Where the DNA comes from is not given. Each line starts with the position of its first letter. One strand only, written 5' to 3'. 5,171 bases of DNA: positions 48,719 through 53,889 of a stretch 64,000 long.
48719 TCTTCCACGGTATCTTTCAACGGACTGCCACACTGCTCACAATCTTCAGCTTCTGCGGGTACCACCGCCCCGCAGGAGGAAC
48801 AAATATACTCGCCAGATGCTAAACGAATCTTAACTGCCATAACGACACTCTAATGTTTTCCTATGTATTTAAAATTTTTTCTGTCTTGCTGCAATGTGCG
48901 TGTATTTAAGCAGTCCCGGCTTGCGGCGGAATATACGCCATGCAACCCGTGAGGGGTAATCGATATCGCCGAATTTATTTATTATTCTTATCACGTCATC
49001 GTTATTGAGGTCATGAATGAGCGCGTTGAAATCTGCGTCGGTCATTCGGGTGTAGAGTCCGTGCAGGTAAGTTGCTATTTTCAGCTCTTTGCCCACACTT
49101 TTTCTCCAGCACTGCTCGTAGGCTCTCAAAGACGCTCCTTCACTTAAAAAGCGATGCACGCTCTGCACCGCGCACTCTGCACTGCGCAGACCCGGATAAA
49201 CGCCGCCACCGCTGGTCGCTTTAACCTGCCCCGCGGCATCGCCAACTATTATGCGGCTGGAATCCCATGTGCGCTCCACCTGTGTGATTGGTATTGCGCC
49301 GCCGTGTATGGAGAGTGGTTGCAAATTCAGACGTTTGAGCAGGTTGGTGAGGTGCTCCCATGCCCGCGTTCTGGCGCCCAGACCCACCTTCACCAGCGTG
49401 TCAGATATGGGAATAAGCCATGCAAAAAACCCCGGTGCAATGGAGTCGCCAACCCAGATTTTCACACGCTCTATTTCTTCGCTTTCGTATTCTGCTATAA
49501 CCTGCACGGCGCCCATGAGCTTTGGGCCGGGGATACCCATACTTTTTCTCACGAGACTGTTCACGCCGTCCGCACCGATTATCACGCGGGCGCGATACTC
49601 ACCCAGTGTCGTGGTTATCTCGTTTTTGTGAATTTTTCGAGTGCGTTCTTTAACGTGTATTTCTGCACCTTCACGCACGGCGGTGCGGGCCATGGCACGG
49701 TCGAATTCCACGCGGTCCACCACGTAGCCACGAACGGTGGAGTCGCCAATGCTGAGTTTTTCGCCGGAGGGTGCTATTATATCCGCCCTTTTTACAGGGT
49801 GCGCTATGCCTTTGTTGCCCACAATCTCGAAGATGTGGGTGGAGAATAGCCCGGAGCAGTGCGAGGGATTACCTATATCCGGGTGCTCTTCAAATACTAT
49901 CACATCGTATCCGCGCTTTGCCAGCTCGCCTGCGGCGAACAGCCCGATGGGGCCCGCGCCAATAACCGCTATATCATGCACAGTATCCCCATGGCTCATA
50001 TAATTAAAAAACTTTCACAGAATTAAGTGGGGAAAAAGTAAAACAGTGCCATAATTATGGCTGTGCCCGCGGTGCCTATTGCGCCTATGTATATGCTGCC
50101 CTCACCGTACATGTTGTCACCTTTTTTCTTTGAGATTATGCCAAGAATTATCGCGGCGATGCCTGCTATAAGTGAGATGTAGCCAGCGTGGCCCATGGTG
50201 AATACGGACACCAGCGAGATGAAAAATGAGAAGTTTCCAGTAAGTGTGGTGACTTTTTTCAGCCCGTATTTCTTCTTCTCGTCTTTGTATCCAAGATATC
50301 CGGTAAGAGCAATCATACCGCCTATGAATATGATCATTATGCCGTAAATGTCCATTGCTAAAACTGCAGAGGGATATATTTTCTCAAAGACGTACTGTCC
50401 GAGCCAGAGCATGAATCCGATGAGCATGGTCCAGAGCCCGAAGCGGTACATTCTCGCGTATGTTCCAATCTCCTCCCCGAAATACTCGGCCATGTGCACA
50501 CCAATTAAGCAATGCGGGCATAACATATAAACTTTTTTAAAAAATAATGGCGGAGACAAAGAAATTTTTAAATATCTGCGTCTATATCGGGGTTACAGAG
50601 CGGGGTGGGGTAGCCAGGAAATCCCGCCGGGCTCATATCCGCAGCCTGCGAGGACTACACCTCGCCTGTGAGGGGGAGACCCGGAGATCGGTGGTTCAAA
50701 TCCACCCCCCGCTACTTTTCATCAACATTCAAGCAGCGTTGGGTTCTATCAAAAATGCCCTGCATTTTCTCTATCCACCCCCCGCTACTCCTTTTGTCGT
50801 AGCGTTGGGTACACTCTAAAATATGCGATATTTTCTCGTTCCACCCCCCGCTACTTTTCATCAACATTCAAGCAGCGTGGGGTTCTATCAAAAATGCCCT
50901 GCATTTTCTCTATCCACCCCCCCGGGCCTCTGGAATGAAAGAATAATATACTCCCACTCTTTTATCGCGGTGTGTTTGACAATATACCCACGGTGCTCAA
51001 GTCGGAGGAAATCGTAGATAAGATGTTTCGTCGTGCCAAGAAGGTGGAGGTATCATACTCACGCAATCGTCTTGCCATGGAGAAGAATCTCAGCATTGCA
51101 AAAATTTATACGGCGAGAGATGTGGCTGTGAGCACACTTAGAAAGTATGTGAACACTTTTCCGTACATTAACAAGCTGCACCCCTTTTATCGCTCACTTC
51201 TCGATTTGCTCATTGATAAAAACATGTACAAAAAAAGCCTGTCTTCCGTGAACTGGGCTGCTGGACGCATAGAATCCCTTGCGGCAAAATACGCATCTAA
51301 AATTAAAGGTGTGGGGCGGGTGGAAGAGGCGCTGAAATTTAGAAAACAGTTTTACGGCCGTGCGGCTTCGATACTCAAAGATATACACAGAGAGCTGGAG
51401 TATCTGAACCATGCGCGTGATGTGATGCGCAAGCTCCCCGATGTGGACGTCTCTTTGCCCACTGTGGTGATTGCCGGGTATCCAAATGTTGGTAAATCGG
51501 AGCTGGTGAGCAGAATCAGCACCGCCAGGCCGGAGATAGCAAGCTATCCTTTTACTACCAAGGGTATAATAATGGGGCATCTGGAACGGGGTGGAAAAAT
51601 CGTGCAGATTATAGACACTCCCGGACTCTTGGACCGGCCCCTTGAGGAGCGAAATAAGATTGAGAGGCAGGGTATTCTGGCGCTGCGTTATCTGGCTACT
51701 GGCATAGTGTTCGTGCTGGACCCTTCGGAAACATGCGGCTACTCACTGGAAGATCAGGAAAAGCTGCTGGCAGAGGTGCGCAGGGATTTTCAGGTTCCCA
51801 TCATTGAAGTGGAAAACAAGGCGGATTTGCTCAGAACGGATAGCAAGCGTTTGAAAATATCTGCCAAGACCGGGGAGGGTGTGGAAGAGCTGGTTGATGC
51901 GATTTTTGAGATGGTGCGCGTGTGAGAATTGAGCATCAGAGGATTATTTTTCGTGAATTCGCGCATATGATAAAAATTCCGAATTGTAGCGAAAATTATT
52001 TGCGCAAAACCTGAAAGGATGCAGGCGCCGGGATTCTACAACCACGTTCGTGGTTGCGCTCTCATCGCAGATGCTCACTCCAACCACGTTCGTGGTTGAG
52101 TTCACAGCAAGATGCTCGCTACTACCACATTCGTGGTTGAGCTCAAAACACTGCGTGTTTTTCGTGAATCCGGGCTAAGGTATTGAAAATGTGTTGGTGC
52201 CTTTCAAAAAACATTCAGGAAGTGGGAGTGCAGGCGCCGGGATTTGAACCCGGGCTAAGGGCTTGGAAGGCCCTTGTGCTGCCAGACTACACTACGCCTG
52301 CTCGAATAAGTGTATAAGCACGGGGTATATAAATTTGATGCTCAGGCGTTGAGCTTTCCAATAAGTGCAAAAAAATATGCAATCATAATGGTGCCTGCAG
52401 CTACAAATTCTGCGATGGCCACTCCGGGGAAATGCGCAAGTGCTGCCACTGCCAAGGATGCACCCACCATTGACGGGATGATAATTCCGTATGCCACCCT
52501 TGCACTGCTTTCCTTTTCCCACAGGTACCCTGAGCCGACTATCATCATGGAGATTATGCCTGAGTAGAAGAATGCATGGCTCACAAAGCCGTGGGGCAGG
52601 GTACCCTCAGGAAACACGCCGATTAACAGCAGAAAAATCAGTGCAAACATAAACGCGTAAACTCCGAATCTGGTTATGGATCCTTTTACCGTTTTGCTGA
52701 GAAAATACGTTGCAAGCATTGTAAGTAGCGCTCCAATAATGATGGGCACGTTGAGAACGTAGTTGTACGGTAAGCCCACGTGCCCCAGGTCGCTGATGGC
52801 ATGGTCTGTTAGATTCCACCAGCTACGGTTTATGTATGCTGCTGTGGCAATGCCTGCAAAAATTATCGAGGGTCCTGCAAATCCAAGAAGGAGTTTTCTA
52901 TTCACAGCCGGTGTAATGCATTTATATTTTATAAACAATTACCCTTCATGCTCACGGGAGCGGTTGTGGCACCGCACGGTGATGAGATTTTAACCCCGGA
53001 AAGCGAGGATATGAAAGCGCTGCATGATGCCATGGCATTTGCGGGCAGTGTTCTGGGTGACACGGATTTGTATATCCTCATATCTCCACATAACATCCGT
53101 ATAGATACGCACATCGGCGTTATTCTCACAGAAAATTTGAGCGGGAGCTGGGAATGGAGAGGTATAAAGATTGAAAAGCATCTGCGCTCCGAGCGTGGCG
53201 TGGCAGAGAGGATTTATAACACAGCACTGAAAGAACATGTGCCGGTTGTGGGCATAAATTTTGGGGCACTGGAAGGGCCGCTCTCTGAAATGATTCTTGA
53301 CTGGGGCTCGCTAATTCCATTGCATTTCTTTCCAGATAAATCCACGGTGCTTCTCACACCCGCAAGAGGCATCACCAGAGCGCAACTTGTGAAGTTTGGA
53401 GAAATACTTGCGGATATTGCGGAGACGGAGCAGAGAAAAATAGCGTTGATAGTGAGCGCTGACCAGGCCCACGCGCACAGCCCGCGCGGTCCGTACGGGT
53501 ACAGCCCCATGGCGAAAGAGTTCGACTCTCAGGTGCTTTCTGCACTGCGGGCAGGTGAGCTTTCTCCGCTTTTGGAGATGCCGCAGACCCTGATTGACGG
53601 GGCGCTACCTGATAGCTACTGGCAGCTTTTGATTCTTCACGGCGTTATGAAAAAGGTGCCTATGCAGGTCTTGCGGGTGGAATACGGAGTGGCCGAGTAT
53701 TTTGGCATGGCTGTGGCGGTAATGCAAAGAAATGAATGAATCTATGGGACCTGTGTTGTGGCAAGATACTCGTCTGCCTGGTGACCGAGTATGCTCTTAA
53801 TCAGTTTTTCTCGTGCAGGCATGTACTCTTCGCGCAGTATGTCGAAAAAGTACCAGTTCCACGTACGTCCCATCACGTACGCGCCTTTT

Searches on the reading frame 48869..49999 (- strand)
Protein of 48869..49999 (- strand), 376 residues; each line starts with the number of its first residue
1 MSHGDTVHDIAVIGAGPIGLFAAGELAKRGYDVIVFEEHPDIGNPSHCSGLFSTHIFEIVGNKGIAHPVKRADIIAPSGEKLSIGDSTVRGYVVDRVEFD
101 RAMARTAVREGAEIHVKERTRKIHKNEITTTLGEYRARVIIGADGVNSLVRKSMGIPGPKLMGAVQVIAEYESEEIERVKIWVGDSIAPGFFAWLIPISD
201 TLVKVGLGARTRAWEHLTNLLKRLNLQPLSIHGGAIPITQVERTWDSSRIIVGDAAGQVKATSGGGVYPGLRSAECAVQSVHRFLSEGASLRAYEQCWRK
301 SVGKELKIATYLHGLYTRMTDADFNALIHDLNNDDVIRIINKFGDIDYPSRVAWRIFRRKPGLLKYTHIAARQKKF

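Call 88: search_protein_families(library=pfam, proteins=[window:48869-49999:-], max_evalue=0.00001)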
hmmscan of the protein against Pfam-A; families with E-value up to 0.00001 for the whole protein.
window:48869-49999:- (376 aa): 5 families
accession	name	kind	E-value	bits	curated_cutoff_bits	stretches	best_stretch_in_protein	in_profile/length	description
PF01494.25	FAD_binding_3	-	8.2e-15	55.3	22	1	9-200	3-220/349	FAD binding domain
PF01266.30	DAO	-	1.5e-14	54.7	27.9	1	9-56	1-50/353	FAD dependent oxidoreductase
PF13450.12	NAD_binding_8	-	1.4e-07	32.1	21.9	1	12-43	1-32/68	NAD(P)-binding Rossmann-like domain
PF05834.18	Lycopene_cycl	-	2.1e-06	27.5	23.4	0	9-149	1-144/380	Lycopene cyclase protein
PF03486.20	HI0933_like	-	3.1e-06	27.2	50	1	9-50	2-43/244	HI0933-like protein Rossmann domain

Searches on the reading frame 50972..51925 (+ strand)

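Call 88: search_protein_families(library=pfam, proteins=[window:50972-51925:+], max_evalue=0.00001)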
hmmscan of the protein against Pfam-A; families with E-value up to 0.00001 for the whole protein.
window:50972-51925:+ (317 aa): 4 families
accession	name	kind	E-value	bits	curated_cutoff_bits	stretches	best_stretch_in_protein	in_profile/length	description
PF17835.6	NOG1_N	-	1.3e-37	129.9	22.9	1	2-159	1-160/160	NOG1 N-terminal helical domain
PF06858.20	NOG1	-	1e-20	73.7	27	1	229-285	1-58/58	Nucleolar GTP-binding protein 1 (NOG1)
PF01926.29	MMR_HSR1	-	2.3e-20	73.2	21.9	1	164-283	1-113/113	50S ribosome-binding GTPase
PF02421.24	FeoB_N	-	4.7e-09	36.4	27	1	164-287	2-118/156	Ferrous iron transport protein B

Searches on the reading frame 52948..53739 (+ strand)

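Call 88: search_protein_families(library=pfam, proteins=[window:52948-53739:+], max_evalue=0.00001)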
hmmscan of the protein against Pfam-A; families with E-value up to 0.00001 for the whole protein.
window:52948-53739:+ (263 aa): 1 family
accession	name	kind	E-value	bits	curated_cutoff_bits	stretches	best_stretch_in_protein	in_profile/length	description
PF02900.23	LigB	-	8.3e-13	48.5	26.3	1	40-258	44-268/269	Catalytic LigB subunit of aromatic ring-opening dioxygenase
